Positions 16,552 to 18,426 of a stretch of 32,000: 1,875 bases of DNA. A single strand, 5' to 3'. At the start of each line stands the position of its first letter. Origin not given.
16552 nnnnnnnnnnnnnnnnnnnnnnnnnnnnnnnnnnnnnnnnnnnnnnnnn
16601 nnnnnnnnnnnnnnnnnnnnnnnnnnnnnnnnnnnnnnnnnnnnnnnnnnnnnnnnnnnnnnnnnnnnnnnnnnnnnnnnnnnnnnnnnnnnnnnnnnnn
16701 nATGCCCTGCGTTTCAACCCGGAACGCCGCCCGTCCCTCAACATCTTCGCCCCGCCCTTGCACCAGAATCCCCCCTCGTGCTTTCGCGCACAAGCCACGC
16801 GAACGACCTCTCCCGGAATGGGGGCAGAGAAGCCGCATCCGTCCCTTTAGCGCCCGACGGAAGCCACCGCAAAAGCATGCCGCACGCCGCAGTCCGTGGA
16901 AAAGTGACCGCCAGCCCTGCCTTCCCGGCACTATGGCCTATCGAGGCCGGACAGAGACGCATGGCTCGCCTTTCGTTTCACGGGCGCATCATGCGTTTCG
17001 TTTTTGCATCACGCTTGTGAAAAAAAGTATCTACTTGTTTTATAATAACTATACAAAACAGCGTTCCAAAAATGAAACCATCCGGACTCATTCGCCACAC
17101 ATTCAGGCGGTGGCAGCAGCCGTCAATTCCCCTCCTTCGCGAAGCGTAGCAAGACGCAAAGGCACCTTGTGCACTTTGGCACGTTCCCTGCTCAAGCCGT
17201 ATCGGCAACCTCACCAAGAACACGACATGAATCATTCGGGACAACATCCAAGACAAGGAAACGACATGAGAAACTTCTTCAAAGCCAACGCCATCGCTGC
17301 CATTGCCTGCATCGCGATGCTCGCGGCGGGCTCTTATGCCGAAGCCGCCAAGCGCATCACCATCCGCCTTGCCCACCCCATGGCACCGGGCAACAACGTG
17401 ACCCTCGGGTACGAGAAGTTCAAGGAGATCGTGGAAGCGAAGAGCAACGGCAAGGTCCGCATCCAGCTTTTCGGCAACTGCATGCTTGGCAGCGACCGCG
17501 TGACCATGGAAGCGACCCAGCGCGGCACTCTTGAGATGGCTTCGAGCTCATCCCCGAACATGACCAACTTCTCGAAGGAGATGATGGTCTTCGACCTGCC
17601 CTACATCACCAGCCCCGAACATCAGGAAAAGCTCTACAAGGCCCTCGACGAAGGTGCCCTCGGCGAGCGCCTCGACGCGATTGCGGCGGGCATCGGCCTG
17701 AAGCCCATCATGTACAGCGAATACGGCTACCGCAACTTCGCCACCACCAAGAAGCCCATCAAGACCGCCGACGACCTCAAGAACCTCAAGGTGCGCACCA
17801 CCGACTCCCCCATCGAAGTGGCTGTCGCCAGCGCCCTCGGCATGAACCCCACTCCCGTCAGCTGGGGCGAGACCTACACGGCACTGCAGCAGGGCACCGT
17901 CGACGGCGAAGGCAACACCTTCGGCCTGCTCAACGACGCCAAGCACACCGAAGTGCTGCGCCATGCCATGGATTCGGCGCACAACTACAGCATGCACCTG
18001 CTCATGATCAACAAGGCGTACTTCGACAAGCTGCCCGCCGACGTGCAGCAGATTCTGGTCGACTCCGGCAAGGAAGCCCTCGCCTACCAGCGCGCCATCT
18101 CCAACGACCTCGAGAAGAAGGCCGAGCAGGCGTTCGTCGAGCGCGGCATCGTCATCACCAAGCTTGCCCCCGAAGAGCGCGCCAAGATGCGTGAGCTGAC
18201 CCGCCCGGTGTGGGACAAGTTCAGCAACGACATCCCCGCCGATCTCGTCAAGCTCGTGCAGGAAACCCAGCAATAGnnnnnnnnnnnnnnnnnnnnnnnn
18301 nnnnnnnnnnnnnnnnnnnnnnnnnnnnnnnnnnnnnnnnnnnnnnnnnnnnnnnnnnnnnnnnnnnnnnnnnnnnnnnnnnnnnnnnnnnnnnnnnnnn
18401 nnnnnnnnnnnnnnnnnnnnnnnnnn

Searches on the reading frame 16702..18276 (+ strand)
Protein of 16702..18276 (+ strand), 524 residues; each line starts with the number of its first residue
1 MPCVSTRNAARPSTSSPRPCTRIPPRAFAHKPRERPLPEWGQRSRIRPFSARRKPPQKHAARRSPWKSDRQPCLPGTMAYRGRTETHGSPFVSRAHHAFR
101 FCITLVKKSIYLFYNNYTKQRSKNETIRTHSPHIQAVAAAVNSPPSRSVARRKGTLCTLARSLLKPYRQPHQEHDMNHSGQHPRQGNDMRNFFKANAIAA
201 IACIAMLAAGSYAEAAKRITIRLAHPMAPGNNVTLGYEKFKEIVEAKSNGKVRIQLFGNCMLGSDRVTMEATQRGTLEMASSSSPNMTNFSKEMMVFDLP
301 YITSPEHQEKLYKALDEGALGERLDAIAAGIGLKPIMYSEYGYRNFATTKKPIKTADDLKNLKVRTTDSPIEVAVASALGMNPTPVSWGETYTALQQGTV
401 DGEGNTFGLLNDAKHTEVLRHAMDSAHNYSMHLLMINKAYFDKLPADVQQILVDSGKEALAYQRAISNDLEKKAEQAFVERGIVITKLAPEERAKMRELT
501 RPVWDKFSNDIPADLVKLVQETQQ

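Call 6: search_protein_families(library=pfam, proteins=[window:16702-18276:+], max_evalue=0.00001)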
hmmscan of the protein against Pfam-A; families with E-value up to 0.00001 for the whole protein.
window:16702-18276:+ (524 aa): 1 family
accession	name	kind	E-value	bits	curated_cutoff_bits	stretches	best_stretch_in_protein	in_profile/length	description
PF03480.18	DctP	-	7e-76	255.7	23.4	1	224-508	2-284/286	Bacterial extracellular solute-binding protein, family 7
